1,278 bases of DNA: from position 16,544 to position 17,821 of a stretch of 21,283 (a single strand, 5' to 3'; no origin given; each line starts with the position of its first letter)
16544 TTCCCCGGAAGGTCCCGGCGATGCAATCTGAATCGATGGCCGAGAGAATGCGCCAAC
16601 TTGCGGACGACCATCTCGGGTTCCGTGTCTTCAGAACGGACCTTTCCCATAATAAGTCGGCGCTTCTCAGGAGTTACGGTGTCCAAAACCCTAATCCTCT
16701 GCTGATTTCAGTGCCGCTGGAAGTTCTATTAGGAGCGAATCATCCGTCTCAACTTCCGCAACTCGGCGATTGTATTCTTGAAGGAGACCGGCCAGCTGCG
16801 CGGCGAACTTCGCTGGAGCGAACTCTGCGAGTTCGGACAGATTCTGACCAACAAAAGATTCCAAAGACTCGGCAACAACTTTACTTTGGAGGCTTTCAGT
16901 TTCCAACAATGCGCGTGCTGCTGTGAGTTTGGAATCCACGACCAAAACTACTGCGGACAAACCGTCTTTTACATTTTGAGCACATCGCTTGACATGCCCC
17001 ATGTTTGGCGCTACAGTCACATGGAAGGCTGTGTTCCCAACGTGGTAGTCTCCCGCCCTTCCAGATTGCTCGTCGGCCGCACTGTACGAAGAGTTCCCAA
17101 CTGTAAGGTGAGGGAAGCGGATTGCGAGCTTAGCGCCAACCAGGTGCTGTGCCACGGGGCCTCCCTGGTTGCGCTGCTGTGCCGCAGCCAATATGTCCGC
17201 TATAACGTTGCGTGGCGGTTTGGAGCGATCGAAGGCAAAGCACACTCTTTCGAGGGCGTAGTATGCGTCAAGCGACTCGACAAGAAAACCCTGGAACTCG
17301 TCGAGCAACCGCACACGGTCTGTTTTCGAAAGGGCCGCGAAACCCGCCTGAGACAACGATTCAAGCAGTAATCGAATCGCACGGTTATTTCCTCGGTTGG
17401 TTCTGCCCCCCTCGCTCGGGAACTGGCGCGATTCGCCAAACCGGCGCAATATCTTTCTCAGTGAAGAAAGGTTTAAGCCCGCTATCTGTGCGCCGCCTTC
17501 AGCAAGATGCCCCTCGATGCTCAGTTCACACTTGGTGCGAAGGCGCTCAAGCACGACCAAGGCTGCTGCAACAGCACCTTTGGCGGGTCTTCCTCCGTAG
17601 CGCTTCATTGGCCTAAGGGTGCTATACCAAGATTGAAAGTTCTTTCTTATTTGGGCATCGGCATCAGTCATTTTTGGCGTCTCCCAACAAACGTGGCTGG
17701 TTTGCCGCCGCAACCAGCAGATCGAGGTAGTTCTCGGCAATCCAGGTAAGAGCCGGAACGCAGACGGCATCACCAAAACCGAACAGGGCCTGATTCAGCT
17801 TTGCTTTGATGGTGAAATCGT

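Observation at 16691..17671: Unclassifiable ~326-aa protein translationally coupled between the MTase and Vsr is a candidate novel restriction endonuclease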

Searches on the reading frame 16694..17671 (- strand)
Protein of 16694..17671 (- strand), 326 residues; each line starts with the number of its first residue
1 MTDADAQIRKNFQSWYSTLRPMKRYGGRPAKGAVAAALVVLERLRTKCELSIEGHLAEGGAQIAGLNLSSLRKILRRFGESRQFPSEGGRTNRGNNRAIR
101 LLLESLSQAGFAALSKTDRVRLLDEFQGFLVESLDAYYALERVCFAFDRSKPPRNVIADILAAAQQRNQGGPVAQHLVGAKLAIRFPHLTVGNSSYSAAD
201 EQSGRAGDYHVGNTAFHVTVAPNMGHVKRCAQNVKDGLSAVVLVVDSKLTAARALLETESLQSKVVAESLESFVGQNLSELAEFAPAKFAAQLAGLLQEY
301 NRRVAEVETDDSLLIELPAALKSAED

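Call 4: search_protein_families(library=pfam, proteins=[window:16694-17671:-], max_evalue=1)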
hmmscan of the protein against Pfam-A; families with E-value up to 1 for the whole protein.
window:16694-17671:- (326 aa): 2 families
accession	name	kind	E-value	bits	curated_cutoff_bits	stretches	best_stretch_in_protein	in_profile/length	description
PF16280.10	DUF4928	-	2.2e-80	270.7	25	1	15-316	1-306/306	Domain of unknown function (DUF4928)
PF06897.17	DUF1269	-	0.042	14.6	26.9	1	225-280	43-97/100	Protein of unknown function (DUF1269)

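Call 5: search_protein_families(library=ncbifam, proteins=[window:16694-17671:-], max_evalue=1)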
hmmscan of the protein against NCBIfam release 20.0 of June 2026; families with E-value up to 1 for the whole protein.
window:16694-17671:- (326 aa): 0 families

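Call 6: search_solved_structures(query=window:16694-17671:-, max_evalue=10, show_alignments=2)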
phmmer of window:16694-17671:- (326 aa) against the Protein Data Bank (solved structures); distinct sequences matched with E-value up to 10: 1.
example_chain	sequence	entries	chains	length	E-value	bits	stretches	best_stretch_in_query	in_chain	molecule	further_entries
8i03_B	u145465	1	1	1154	0.95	12.3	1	210-320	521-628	Paired amphipathic helix protein pst3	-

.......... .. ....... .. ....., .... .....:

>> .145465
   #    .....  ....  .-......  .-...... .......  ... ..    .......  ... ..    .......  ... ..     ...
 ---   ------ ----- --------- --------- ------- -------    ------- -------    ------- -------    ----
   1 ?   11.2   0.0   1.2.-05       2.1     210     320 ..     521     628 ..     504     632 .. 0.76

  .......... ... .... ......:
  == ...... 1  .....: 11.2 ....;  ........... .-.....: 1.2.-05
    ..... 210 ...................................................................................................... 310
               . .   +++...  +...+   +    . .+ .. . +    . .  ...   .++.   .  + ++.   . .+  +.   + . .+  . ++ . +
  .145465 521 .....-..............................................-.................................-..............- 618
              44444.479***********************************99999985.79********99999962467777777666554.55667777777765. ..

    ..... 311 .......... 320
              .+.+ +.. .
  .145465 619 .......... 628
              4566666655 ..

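Call 7: search_protein_families(library=padloc, proteins=[window:16694-17671:-], max_evalue=1)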
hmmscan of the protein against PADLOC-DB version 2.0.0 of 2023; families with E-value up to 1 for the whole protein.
window:16694-17671:- (326 aa): 1 family
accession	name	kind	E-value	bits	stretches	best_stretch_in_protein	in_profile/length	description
PDLC03543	REase_II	-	5.9e-50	168.4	1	53-319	52-322/331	Type II restriction enzyme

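Call 9: find_homologous_proteins(query=window:16694-17671:-, max_evalue=0.001)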
Query window:16694-17671:- (326 aa): 593 proteins with E <= 0.001 among 8000 candidates; the best 120 are listed.
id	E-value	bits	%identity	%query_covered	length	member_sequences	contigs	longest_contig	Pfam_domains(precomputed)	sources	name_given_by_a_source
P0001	5.7e-190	648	100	94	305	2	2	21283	PF16280.11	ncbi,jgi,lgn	-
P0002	2.5e-174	597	84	100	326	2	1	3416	PF16280.11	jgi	-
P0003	1.0e-168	578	83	99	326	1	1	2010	PF16280.11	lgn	-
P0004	1.5e-168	578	82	99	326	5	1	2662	PF16280.11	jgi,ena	-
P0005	3.5e-168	577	82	100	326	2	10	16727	PF16280.11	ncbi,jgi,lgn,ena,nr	ncbi:MAG TPA: DUF4928 family protein [Sedimentisphaerales bacterium]|nr:DUF4928 family protein [Sedi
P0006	9.8e-168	575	81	100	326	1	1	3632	PF16280.11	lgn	-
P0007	1.1e-164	565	79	100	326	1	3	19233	PF16280.11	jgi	-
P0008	3.6e-160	550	80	100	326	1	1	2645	PF16280.11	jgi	-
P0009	6.6e-159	546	79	99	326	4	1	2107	PF16280.11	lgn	-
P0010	2.7e-154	531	76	99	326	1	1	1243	PF16280.11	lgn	-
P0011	2.3e-149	515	84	87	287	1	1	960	PF16280.11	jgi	jgi:hypothetical protein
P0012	3.1e-148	511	73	100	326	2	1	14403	PF16280.11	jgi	-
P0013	3.2e-148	511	74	99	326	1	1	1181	PF16280.11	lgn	-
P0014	1.4e-146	506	72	98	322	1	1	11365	PF16280.11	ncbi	-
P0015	5.5e-143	494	68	99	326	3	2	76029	PF16280.11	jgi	-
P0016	6.7e-142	490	70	97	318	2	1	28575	PF16280.11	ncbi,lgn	ncbi:MAG: DUF4928 family protein [Phycisphaerae bacterium]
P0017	4.1e-141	488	69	99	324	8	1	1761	PF16280.11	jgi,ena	-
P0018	5.7e-141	487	68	97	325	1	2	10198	PF16280.11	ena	-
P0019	1.7e-140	486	69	99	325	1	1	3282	PF16280.11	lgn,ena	-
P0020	1.7e-140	486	70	98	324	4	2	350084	PF16280.11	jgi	-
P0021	9.4e-139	480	67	100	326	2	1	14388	PF16280.11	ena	-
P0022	2.0e-135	469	67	98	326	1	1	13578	PF16280.11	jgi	-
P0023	3.9e-135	468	66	97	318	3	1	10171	PF16280.11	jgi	jgi:hypothetical protein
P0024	1.3e-134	466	64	100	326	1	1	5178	PF16280.11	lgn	-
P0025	3.8e-134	465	67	99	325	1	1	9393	PF16280.11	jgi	jgi:hypothetical protein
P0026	1.7e-133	463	65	100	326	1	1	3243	PF16280.11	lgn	-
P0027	4.2e-133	462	66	99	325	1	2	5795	PF16280.11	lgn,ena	-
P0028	1.1e-131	457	70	94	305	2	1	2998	PF16280.11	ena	-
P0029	1.3e-131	457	66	98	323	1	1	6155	PF16280.11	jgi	-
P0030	9.1e-131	454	64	100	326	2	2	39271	PF16280.11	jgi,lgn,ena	jgi:hypothetical protein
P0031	1.8e-130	453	65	98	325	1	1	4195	PF16280.11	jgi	-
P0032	2.4e-130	453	64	99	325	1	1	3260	PF16280.11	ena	-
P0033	3.2e-130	452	62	100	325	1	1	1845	PF16280.11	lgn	-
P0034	3.3e-129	449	66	94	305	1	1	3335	PF16280.11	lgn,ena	-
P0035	3.5e-128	445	62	98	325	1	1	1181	PF16280.11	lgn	-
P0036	2.5e-126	439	65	99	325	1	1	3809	PF16280.11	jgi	-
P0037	2.7e-125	436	62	98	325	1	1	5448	PF16280.11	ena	-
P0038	1.3e-119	417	61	99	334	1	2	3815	PF16280.11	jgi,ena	-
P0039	2.3e-119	416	64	92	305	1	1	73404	PF16280.11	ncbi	-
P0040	1.6e-118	414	61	96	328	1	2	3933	PF16280.11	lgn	-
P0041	2.7e-118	413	61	95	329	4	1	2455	PF16280.11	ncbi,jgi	jgi:hypothetical protein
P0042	3.0e-118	413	60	97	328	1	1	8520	PF16280.11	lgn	-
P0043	4.4e-117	409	61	96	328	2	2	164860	PF16280.11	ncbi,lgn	-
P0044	1.3e-116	407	59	98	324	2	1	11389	PF16280.11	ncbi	-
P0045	1.6e-116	407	59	97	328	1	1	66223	PF16280.11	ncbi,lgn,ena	-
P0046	3.4e-116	406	59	97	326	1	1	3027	PF16280.11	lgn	-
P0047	1.0e-115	405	61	98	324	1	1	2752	PF16280.11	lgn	-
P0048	1.8e-115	404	59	98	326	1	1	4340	PF16280.11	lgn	-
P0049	2.5e-114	400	60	98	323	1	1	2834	PF16280.11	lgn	-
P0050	2.2e-113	397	58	98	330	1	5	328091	PF16280.11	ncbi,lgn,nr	ncbi:MAG: DUF4928 family protein [Phycisphaerales bacterium]|nr:DUF4928 family protein [Phycisphaera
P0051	2.9e-113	396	59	95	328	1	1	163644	PF16280.11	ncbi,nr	ncbi:MAG: DUF4928 family protein [Planctomycetota bacterium]|nr:DUF4928 family protein [Planctomycet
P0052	9.4e-113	395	57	97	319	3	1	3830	PF16280.11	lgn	-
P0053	1.4e-112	394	60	95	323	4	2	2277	PF16280.11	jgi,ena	-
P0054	6.2e-111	389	59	94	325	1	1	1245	PF16280.11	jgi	-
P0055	2.9e-109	383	56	95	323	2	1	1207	PF16280.11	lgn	-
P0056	7.2e-109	382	57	97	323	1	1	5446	PF16280.11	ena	-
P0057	6.2e-107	376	61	92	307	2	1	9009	PF16280.11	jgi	-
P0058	3.1e-104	367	54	97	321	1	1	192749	PF16280.11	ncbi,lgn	-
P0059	1.1e-102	362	57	95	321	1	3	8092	PF16280.11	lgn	-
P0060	1.1e-102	362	56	95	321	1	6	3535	PF16280.11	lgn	-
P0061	3.7e-102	360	56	94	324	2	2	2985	PF16280.11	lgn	-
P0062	1.8e-101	358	54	95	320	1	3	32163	PF16280.11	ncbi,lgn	-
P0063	4.5e-100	353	54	96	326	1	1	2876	PF16280.11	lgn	-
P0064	2.0e-99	351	55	94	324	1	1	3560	PF16280.11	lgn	-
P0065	5.4e-99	350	52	99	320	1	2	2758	PF16280.11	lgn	-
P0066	5.9e-93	330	56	90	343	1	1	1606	PF16280.11,PF01527.27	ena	-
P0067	1.3e-92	329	51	95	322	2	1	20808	PF16280.11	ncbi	-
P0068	2.0e-91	325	50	95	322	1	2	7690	PF16280.11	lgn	-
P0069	5.1e-89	317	49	98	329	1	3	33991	PF16280.11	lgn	-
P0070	1.7e-88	315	50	95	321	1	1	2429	PF16280.11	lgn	-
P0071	7.6e-88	313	64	69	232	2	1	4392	PF16280.11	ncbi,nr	ncbi:MAG TPA: DUF4928 family protein, partial [Phycisphaerales bacterium]|nr:DUF4928 family protein 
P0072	2.1e-86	308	59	79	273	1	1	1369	PF16280.11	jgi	jgi:hypothetical protein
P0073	2.4e-85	305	47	95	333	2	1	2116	PF16280.11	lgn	-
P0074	7.6e-85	303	58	77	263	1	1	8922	PF16280.11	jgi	-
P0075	1.1e-84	303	48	97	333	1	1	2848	PF16280.11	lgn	-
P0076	2.9e-84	301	47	97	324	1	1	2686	PF16280.11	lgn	-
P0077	3.6e-84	301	45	99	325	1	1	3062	PF16280.11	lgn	-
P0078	3.9e-83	298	49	97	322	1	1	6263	PF16280.11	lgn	-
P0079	5.4e-83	297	48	98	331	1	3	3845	PF16280.11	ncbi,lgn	-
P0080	1.2e-82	296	47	98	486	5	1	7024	PF16280.11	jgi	-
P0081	1.4e-82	296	48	97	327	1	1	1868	PF16280.11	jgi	jgi:hypothetical protein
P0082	1.6e-82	296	51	95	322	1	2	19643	PF16280.11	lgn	-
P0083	4.3e-82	294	48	96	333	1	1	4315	PF16280.11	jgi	jgi:hypothetical protein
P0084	1.2e-81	293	46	97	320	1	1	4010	PF16280.11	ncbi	-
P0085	1.2e-81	293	46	95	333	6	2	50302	PF16280.11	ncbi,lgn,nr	ncbi:MAG: hypothetical protein FLDDKLPJ_00284 [Phycisphaerae bacterium]|nr:hypothetical protein [Phy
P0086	3.2e-81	291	48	95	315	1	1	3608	PF16280.11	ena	-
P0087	5.4e-81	291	47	98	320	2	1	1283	PF16280.11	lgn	-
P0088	6.3e-81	290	48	94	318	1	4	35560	PF16280.11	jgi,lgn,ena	-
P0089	9.4e-81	290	66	63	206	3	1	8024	PF16280.11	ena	-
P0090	1.1e-80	290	47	98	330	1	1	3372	PF16280.11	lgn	-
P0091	1.3e-80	289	46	94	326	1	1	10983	PF16280.11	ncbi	ncbi:MAG TPA: DUF4928 family protein [Pirellulales bacterium]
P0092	2.9e-80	288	45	95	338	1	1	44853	PF16280.11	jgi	jgi:Domain of unknown function (DUF4928)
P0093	3.7e-80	288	60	71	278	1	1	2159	PF16280.11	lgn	-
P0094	5.1e-80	287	45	98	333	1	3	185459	PF16280.11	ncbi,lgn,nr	ncbi:MAG: DUF4928 family protein [Phycisphaerales bacterium]|nr:DUF4928 family protein [Phycisphaera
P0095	6.4e-80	287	49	94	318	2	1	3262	PF16280.11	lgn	-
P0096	1.2e-79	286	47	95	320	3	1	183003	PF16280.11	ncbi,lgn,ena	-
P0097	1.6e-79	286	46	95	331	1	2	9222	PF16280.11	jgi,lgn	jgi:hypothetical protein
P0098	1.7e-79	286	46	95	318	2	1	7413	PF16280.11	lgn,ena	-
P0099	1.8e-79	285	46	95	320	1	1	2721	PF16280.11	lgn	-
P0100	2.2e-79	285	60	71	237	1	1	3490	PF16280.11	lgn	-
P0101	2.9e-79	285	47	95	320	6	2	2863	PF16280.11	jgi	jgi:hypothetical protein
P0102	4.1e-79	284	47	95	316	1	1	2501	PF16280.11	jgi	jgi:hypothetical protein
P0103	4.4e-79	284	48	96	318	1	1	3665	PF16280.11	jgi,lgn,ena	-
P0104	7.3e-79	284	48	95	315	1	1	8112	PF16280.11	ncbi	-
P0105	8.0e-79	283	45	97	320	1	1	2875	PF16280.11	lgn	-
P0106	1.1e-78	283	49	96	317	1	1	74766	PF16280.11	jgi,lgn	jgi:hypothetical protein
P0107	1.5e-78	283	46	95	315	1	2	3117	PF16280.11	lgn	-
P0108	2.2e-78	282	47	95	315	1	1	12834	PF16280.11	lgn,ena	-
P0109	3.4e-78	281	45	98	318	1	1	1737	PF16280.11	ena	-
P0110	4.3e-78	281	48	95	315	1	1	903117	PF16280.11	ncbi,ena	-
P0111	6.5e-78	280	46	96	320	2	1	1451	PF16280.11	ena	-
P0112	9.5e-78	280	45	96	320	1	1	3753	PF16280.11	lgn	-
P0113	1.2e-77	280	46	95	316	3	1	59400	PF16280.11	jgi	-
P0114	1.2e-77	280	46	94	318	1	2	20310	PF16280.11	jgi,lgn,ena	-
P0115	1.3e-77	279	45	98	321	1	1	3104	PF16280.11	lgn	-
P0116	1.3e-77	279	45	95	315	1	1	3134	PF16280.11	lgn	-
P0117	1.6e-77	279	46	96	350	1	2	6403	PF16280.11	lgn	-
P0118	1.7e-77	279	46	95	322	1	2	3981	PF16280.11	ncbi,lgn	-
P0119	2.8e-77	278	46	97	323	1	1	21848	PF16280.11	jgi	jgi:hypothetical protein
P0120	2.9e-77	278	46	95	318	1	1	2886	PF16280.11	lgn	-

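Call 15: find_related_loci(query=A1, collection=genome_contigs, flank=5000)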
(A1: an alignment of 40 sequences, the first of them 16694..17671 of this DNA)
Query A1 (326 aa) in genome_contigs; peptide patterns used: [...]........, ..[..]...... (x = any residue, [..] = any of these).
411 stretches matched a pattern; 377 encode a relative of the query (tblastn E <= 1e-3); the best 80 are kept; 80 distinct loci.
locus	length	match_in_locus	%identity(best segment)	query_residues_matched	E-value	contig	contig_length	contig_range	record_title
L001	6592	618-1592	82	1-325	1e-179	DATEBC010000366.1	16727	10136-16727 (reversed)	MAG TPA_asm: Sedimentisphaerales bacterium isolate SMAG_U8234 k141_777842, whole genome shotgun sequence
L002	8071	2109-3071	71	1-321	5e-157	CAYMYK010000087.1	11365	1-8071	MAG TPA_asm: uncultured Pirellulales bacterium isolate SRP214966_co5_301 genome assembly, contig: NODE_5448_length_11365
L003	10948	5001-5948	70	11-326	4e-152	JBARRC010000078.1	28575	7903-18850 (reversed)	MAG: Phycisphaerae bacterium isolate MFD13433_ilm_asm_bin31 k127_172132, whole genome shotgun sequence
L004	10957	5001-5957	70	5-323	3e-151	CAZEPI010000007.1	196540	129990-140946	MAG TPA_asm: uncultured Pirellulales bacterium isolate SRP068000_co1_128 genome assembly, contig: NODE_30_length_196540_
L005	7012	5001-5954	59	8-325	7e-126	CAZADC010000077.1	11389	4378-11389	MAG TPA_asm: uncultured Planctomycetaceae bacterium isolate SRP332253_co2_121 genome assembly, contig: NODE_5644_length_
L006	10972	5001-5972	59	1-324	4e-124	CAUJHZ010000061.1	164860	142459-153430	MAG: Planctomycetota bacterium isolate KLAP200 genome assembly, contig: KLAP200_494787, whole genome shotgun sequence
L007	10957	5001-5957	58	6-324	2e-121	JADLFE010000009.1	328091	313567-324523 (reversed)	MAG: Phycisphaerales bacterium isolate SJ353 c_000000151477, whole genome shotgun sequence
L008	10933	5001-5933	60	12-322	2e-120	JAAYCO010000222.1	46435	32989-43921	MAG: Planctomycetota bacterium isolate AS06rmzACSIP_458 479123_AS06, whole genome shotgun sequence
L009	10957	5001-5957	54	4-322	8e-113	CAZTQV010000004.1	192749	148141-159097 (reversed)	MAG TPA_asm: uncultured Phycisphaeraceae bacterium isolate SRP342821_co1_63 genome assembly, contig: NODE_24_length_1927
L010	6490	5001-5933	54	12-322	1e-110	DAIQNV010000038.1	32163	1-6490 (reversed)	MAG TPA_asm: Phycisphaerales bacterium isolate CTOTU7375 NODE_1413_length_32163_cov_13.764358, whole genome shotgun sequ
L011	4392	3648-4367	63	6-246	7e-102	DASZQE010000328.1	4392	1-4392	MAG TPA_asm: Phycisphaerales bacterium isolate SMAG_U5989 k141_705159, whole genome shotgun sequence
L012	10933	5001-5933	51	12-322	3e-101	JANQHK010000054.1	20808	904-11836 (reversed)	MAG: Phycisphaeraceae bacterium isolate PL23b_bin.93 k99_1001135, whole genome shotgun sequence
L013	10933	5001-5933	59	11-321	8e-121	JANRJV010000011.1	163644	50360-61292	MAG: Planctomycetota bacterium isolate bins.524 k141_3764755, whole genome shotgun sequence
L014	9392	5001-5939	46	12-326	1e-87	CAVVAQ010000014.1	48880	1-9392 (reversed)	MAG: uncultured Nitrospira sp. isolate MFD09730.bin.2.50 genome assembly, contig: contig_5128, whole genome shotgun sequ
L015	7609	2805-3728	46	12-321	5e-87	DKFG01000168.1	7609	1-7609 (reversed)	MAG TPA_asm: Geobacter sp. UBA6802 UBA6802_contig_13469, whole genome shotgun sequence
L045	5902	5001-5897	43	2-318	9e-80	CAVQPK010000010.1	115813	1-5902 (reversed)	MAG: uncultured Acidobacteriota bacterium isolate MFD09964.bin.2.231 genome assembly, contig: contig_50476, whole genome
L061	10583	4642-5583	45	8-322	4e-78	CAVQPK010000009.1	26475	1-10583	MAG: uncultured Acidobacteriota bacterium isolate MFD09964.bin.2.231 genome assembly, contig: contig_47160, whole genome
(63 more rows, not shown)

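Call 16: search_dna_similar(query=window:16694-17671:-, collection=plasmids, mode=protein, max_rows=30)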
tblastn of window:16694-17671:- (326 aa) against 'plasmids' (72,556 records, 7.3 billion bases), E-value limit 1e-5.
Records with a match: 25; places in all: 26; records where one place covers at least 80% of the query: 22.
Best place of each record, by identity: <60% 25.
By first word of the organism name: Pseudomonas 15; Burkholderia 3; Enterobacter 2; Achromobacter 2; Aeromonas 1; Serratia 1; Azospirillum 1.
By predicted mobility (MOB-suite, as given by PLSDB): conjugative 16; mobilizable 6; non-mobilizable 3.
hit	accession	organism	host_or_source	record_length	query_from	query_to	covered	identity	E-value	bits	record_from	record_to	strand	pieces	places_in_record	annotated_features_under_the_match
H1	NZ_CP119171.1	Enterobacter mori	Paris polyphylla,cell culture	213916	57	318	80%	37.4%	1e-47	178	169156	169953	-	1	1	DUF4928 family protein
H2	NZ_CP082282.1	Enterobacter cancerogenus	Helicoverpa armigera,metagenomic ...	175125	57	318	80%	36.1%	2e-46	175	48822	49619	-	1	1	DUF4928 family protein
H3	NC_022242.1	Achromobacter denitrificans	-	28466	56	317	80%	34.2%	2e-36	146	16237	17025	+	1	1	DUF4928 family protein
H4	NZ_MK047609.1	Pseudomonas aeruginosa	Homo sapiens,Rectal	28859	56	317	80%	33.8%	3e-37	148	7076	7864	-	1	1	DUF4928 family protein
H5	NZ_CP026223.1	Aeromonas sp. ASNIH3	-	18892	56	317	80%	33.8%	8e-37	147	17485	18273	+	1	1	DUF4928 family protein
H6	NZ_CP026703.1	Serratia marcescens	-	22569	56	317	80%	33.5%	2e-36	145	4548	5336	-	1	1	DUF4928 family protein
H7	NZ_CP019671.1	Burkholderia cenocepacia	Homo sapiens,sputum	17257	56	317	80%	33.5%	3e-36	145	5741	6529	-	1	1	DUF4928 family protein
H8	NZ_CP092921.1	Pseudomonas syringae group genomosp. 7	Helianthus annuus,cell culture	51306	56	317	80%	33.5%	9e-36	144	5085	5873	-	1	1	DUF4928 family protein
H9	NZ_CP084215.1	Pseudomonas amygdali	Hibiscus rosa-sinensis,Leaves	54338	56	317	80%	33.5%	9e-36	144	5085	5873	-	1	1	DUF4928 family protein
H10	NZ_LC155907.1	Achromobacter xylosoxidans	-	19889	56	317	80%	33.1%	1e-36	146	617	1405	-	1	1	DUF4928 family protein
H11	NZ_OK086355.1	Pseudomonas aeruginosa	-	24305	56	317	80%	33.1%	1e-36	146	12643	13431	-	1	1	DUF4928 family protein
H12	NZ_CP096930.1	Pseudomonas aeruginosa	Homo sapiens,broncholveolr lvge fluid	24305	56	317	80%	33.1%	1e-36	146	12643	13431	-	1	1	DUF4928 family protein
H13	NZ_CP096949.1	Pseudomonas aeruginosa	Homo sapiens,broncholveolr lvge fluid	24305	56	317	80%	33.1%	1e-36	146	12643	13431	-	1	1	DUF4928 family protein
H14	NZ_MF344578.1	Pseudomonas aeruginosa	-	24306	56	317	80%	33.1%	1e-36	146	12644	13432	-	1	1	DUF4928 family protein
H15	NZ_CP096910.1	Pseudomonas aeruginosa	Homo sapiens,Sputum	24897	56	317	80%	33.1%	1e-36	146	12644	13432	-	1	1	DUF4928 family protein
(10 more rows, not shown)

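Call 18: get_annotated_region(hit=H3, flank=6000)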
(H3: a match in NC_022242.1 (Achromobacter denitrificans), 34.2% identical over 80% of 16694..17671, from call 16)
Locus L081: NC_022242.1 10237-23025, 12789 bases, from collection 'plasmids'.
description: Achromobacter denitrificans plasmid pAX22, complete sequence
organism: Achromobacter denitrificans (NCBI taxid 32002)
taxonomy: Bacteria; Pseudomonadota; Betaproteobacteria; Burkholderiales; Alcaligenaceae; Achromobacter; Achromobacter denitrificans
host: -; source: -; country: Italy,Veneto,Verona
typing (MOB-suite, as given by PLSDB): conjugative; replicon rep_cluster_995; relaxase MOBQ; mating-pair formation MPF_T
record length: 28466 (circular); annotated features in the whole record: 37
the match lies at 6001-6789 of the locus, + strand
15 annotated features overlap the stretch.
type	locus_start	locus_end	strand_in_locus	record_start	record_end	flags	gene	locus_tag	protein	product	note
CDS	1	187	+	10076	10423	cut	-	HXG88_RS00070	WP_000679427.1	quaternary ammonium compound efflux SMR transporter QacE delta 1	-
predicted_resistance_gene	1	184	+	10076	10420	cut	qacEdelta1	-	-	quaternary ammonium compound efflux SMR transporter QacE delta 1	predicted by amrfinderplus; class QUATERNARY AMMONIUM; identity 100.0%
predicted_resistance_gene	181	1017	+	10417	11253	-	sul1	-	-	sulfonamide-resistant dihydropteroate synthase Sul1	predicted by amrfinderplus; class SULFONAMIDE; identity 100.0%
CDS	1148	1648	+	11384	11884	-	-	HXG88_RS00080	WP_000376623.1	GNAT family N-acetyltransferase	-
CDS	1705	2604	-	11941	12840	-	-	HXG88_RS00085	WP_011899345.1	TniB family NTP-binding protein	-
CDS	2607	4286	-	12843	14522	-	-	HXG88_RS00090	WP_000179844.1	Mu transposase C-terminal domain-containing protein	-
CDS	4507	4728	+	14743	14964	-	-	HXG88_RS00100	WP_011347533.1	hypothetical protein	-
CDS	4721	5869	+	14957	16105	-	-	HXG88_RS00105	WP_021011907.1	DNA cytosine methyltransferase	GO:0006304 - DNA modification [Evidence IEA]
CDS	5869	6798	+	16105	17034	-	-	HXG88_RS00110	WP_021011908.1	DUF4928 family protein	-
CDS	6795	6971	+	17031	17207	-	-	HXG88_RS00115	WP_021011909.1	hypothetical protein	-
CDS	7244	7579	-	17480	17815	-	-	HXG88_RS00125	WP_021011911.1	hypothetical protein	-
CDS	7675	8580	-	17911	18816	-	-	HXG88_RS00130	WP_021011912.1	serine protease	GO:0006508 - proteolysis [Evidence IEA]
CDS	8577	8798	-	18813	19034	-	-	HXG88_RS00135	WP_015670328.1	hypothetical protein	-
CDS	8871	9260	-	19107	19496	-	-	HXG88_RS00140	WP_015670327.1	hypothetical protein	-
CDS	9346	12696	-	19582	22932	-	traA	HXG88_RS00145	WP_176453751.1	Ti-type conjugative transfer relaxase TraA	-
